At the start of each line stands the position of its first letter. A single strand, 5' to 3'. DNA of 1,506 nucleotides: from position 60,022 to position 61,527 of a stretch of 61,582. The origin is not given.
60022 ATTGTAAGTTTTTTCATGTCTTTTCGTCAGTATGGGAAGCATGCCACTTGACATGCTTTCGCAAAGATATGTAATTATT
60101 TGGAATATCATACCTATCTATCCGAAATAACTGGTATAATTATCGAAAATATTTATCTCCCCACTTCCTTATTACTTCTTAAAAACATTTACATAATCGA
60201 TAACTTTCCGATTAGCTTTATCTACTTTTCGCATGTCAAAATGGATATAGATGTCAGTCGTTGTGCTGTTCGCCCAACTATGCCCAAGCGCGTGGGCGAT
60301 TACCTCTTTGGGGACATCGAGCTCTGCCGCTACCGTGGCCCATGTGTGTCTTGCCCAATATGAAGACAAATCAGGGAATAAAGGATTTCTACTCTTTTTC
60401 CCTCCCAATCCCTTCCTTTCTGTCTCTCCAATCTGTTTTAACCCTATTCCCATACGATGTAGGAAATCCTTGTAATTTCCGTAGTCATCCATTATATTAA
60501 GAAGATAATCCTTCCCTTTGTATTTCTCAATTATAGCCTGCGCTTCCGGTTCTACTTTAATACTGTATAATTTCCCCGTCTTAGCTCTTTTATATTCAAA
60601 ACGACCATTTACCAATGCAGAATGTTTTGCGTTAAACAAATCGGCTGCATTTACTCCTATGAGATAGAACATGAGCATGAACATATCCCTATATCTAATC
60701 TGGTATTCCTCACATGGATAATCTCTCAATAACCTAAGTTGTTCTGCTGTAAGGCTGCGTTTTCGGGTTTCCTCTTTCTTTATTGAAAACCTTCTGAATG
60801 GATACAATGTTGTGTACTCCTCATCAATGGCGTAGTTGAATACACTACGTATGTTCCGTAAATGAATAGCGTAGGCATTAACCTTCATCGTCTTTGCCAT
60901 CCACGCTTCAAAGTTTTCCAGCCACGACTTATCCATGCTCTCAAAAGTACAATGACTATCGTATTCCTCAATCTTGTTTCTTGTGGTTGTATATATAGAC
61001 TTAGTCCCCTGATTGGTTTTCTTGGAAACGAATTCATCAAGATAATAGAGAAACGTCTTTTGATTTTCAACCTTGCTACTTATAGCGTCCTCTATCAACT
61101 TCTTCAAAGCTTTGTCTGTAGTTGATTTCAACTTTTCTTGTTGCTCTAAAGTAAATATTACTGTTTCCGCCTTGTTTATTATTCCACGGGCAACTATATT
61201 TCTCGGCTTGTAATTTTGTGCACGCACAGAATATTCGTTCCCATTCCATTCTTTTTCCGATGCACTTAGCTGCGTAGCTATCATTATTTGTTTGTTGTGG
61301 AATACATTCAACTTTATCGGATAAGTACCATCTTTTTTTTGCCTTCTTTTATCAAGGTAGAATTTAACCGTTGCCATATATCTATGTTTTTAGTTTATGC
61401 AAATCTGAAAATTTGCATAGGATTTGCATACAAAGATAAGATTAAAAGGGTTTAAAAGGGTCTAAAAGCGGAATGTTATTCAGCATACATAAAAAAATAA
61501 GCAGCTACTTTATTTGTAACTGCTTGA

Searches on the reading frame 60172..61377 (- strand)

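Call 14: search_protein_families(library=pfam, proteins=[window:60172-61377:-], max_evalue=0.1)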
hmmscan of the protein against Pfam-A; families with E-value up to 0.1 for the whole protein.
window:60172-61377:- (401 aa): 3 families
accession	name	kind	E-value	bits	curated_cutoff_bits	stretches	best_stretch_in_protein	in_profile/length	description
PF13102.12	Phage_int_SAM_5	-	1e-14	55.1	22.3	1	108-196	1-95/98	Phage integrase SAM-like domain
PF17293.8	Arm-DNA-bind_5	-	6.4e-07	30.2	22.6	1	6-86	1-82/87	Arm DNA-binding domain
PF00589.27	Phage_integrase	-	4e-06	27.2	27.1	1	208-382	2-170/172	Phage integrase family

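Call 15: search_protein_families(library=phrogs, proteins=[window:60172-61377:-], max_evalue=0.1)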
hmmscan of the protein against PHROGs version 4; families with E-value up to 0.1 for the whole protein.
window:60172-61377:- (401 aa): 4 families
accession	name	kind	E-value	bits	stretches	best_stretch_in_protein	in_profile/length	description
phrog_1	-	integration and excision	1.3e-30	108.2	1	81-396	137-451/611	integrase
phrog_216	-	integration and excision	6.4e-11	42.9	1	171-392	17-236/301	integrase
phrog_7685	-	integration and excision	3.5e-05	24.5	1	332-389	176-232/240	integrase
phrog_7244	-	integration and excision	0.0055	17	1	157-273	128-241/263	integrase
